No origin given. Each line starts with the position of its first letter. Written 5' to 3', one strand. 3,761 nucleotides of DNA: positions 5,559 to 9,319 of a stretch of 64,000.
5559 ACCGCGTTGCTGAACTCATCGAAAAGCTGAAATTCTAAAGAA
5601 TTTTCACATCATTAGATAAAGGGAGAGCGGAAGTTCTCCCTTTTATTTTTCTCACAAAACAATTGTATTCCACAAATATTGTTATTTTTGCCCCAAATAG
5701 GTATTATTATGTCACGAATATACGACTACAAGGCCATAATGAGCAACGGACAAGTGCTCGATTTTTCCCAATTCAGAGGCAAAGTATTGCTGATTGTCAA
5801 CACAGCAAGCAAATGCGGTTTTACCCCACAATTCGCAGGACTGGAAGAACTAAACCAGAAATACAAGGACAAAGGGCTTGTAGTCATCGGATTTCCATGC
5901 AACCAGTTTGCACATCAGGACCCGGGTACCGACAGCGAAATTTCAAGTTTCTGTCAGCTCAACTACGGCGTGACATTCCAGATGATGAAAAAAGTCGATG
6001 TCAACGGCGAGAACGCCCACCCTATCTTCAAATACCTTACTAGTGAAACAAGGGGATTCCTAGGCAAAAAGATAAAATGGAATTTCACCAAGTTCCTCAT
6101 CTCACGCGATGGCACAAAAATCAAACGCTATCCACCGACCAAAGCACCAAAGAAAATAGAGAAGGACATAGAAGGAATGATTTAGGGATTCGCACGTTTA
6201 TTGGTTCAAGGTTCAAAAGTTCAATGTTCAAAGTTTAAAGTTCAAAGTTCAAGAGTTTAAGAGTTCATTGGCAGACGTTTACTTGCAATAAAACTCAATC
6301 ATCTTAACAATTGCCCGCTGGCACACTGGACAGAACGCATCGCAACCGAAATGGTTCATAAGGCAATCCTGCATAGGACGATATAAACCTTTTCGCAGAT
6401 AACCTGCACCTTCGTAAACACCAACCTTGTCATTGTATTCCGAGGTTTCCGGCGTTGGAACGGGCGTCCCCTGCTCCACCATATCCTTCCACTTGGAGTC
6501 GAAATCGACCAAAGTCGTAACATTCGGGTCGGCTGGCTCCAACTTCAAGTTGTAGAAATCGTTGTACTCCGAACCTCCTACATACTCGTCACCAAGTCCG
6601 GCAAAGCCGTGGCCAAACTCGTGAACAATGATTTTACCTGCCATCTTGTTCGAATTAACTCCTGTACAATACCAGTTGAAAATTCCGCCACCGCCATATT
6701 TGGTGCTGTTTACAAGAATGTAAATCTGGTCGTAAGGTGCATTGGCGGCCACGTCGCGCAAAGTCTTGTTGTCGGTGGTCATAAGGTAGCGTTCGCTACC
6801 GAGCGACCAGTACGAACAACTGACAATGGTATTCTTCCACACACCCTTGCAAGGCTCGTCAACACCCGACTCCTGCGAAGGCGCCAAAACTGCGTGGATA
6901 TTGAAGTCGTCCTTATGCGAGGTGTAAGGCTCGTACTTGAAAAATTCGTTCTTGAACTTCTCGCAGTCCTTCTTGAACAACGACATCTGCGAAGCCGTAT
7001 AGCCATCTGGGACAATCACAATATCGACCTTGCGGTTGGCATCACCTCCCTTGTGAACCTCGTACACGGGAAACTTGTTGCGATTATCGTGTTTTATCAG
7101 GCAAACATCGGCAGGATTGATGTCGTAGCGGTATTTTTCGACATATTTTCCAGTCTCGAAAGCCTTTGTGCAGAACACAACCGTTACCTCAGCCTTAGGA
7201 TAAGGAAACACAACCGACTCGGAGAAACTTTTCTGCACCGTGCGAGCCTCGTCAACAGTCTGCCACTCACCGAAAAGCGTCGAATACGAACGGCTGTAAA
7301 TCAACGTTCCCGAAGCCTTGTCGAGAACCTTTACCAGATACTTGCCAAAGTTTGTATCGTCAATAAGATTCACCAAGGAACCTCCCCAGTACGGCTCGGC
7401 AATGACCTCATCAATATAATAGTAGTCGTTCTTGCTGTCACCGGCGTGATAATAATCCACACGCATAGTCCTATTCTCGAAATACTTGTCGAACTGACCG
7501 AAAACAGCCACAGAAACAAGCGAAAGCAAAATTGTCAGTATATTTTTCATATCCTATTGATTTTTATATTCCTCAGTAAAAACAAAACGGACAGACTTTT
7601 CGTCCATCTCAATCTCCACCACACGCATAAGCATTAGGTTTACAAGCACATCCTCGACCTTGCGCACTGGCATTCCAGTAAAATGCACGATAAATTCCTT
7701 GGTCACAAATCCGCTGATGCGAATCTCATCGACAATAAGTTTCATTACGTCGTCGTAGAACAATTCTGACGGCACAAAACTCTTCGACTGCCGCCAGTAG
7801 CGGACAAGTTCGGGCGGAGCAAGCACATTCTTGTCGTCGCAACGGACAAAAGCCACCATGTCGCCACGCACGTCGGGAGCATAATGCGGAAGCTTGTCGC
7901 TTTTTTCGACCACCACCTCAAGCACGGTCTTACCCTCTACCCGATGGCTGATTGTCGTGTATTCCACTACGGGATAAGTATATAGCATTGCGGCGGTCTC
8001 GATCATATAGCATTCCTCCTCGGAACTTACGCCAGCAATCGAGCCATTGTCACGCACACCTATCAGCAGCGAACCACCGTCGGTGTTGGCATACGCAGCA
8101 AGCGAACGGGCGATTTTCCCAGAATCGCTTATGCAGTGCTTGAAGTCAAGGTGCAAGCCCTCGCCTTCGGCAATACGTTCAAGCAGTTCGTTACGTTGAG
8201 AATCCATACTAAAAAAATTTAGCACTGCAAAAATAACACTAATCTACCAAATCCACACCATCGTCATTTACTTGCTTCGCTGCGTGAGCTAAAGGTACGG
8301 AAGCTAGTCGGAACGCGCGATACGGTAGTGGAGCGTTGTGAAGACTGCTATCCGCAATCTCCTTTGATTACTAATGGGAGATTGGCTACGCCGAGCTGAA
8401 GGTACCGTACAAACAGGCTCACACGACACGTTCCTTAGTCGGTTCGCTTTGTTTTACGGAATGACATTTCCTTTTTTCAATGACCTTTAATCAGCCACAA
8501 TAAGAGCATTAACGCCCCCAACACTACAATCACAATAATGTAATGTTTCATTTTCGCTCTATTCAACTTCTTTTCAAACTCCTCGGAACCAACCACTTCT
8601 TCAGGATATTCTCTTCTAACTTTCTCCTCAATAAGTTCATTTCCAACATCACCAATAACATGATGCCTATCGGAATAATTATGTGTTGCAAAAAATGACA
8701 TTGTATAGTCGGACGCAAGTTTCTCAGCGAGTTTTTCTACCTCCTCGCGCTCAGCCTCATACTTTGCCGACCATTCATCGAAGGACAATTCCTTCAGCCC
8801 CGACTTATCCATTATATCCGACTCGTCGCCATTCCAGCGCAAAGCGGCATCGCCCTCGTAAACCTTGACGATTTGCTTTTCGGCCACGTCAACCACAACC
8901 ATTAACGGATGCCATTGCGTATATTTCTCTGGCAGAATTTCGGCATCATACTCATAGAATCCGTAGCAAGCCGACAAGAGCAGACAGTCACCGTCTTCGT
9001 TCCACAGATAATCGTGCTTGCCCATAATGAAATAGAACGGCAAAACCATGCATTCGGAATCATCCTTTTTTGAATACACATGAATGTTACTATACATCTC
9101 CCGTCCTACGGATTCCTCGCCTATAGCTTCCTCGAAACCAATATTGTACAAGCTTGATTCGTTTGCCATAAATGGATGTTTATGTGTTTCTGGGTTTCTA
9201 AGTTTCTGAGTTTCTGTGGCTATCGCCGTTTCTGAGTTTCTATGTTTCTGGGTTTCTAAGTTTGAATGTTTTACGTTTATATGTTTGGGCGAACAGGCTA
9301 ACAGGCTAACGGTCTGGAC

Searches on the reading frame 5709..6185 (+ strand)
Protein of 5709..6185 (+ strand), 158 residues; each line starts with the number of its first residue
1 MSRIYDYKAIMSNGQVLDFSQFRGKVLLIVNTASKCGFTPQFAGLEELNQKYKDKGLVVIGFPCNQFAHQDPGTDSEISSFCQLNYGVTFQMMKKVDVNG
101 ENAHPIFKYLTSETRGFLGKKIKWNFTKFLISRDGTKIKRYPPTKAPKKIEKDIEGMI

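Call 48: find_encoding_contigs(protein=window:5709-6185:+, flank=5000, max_places=10)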
Protein window:5709-6185:+ (158 aa): 9 contigs read that carry it; 3 places shown.
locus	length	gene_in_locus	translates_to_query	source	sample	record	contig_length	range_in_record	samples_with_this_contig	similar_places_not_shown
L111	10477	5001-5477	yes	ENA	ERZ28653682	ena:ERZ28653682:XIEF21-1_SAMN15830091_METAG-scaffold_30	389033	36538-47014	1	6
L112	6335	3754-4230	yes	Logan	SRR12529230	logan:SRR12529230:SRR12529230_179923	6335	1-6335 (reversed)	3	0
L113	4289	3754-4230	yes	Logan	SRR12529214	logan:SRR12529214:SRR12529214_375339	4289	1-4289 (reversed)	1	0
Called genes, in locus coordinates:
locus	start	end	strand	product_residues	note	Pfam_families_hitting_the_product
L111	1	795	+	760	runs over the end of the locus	PF13620:CarboxypepD_reg, PF13715:CarbopepD_reg_2, PF07715:Plug, PF00593:TonB_dep_Rec_b-barrel, PF14905:OMP_b-brl_3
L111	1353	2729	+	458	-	PF00245:Alk_phosphatase, PF01676:Metalloenzyme (weak)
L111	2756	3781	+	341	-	PF01063:Aminotran_4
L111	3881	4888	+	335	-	PF00044:Gp_dh_N, PF02800:Gp_dh_C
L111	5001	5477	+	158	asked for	PF00255:GSHPx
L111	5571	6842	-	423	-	PF16217:M64_N, PF09471:Peptidase_M64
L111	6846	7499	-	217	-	PF04326:SLFN_AlbA_2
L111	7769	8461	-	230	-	-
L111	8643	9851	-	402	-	PF01551:Peptidase_M23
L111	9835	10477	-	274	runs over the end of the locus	PF14125:DUF4292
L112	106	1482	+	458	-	PF00245:Alk_phosphatase, PF01676:Metalloenzyme (weak)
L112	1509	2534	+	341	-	PF01063:Aminotran_4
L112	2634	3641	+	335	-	PF00044:Gp_dh_N, PF02800:Gp_dh_C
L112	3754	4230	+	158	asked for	PF00255:GSHPx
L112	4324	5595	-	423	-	PF16217:M64_N, PF09471:Peptidase_M64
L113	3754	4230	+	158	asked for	PF00255:GSHPx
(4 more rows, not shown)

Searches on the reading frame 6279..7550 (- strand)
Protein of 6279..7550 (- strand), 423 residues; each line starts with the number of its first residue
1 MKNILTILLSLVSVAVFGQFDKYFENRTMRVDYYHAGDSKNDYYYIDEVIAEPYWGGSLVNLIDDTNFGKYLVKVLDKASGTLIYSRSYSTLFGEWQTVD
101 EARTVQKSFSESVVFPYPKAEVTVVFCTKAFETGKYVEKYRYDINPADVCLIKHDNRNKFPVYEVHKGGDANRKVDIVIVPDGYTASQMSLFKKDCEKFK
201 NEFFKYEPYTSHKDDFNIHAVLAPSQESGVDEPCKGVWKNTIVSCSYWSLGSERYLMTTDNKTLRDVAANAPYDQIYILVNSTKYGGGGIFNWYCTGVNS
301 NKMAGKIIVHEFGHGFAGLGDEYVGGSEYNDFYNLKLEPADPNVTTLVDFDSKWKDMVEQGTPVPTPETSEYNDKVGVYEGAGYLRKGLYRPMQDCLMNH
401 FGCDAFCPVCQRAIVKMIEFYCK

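Call 49: find_related_loci(query=window:6279-7550:-, collection=metagenome_contigs, flank=6000)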
Query window:6279-7550:- (423 aa) in metagenome_contigs; peptide patterns used: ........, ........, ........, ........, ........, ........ (x = any residue, [..] = any of these).
126 stretches matched a pattern; 54 encode a relative of the query (tblastn E <= 1e-3); 54 distinct loci.
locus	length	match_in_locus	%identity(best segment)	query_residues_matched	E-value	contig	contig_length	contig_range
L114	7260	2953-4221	98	1-423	0e+0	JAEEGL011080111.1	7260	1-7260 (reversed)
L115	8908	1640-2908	91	1-423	0e+0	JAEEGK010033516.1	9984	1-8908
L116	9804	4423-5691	90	1-423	0e+0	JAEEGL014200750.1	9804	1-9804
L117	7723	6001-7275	84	1-423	0e+0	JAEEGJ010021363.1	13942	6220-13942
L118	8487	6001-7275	84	1-423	0e+0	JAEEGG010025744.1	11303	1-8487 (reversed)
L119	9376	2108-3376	83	1-423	0e+0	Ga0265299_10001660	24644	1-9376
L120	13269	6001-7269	83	1-423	0e+0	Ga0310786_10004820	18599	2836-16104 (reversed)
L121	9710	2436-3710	84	1-423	0e+0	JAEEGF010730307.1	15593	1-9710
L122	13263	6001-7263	55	1-423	8e-161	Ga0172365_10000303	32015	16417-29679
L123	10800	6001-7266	54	1-423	8e-152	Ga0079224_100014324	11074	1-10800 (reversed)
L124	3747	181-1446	54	1-423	1e-156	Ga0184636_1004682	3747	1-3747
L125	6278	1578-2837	53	5-423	2e-151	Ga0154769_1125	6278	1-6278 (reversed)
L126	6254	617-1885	54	1-423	9e-151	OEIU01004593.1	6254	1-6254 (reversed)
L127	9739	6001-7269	53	1-423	5e-150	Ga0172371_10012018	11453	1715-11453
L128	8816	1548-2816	53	1-423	3e-149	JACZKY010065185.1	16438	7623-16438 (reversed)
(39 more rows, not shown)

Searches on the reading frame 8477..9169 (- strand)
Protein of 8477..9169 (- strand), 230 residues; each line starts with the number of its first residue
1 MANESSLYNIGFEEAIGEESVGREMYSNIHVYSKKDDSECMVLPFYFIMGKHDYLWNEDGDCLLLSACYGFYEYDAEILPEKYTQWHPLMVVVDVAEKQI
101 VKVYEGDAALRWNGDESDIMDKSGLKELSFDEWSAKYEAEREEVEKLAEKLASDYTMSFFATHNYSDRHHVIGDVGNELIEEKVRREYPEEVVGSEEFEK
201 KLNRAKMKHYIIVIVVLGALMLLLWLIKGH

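Call 14: find_encoding_contigs(protein=window:8477-9169:-, flank=3000, max_places=10)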
Protein window:8477-9169:- (230 aa): 8 contigs read that carry it; 3 places shown.
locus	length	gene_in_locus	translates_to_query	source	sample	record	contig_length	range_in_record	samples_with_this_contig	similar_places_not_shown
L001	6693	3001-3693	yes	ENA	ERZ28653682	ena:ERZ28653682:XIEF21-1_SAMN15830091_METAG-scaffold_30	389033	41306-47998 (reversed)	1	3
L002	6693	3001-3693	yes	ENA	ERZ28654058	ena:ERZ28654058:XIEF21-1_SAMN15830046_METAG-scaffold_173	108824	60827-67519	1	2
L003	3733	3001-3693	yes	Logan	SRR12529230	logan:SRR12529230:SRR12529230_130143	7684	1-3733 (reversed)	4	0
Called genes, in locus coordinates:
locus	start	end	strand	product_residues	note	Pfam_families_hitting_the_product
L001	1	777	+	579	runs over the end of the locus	PF12569:NatA_aux_su (faint), PF13174:TPR_6 (faint), PF11846:Wzy_C_2 (faint), PF13414:TPR_11, PF14559:TPR_19 (weak), PF12895:ANAPC3 (weak), PF14559:TPR_19 (weak), PF13431:TPR_17 (weak), +13 more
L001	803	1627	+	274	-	PF14125:DUF4292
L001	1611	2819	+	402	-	PF01551:Peptidase_M23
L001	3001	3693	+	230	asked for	-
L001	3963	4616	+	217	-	PF04326:SLFN_AlbA_2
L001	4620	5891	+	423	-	PF16217:M64_N, PF09471:Peptidase_M64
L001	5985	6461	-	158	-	PF00255:GSHPx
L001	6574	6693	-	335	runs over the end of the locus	PF00044:Gp_dh_N, PF02800:Gp_dh_C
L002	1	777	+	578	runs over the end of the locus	PF12569:NatA_aux_su (faint), PF13174:TPR_6 (faint), PF11846:Wzy_C_2 (faint), PF13414:TPR_11, PF14559:TPR_19 (weak), PF12895:ANAPC3 (weak), PF14559:TPR_19 (weak), PF13431:TPR_17 (weak), +13 more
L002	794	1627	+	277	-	PF14125:DUF4292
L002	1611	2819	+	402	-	PF01551:Peptidase_M23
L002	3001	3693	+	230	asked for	-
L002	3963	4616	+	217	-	PF04326:SLFN_AlbA_2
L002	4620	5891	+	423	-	PF16217:M64_N, PF09471:Peptidase_M64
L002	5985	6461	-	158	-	PF00255:GSHPx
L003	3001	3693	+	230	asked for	-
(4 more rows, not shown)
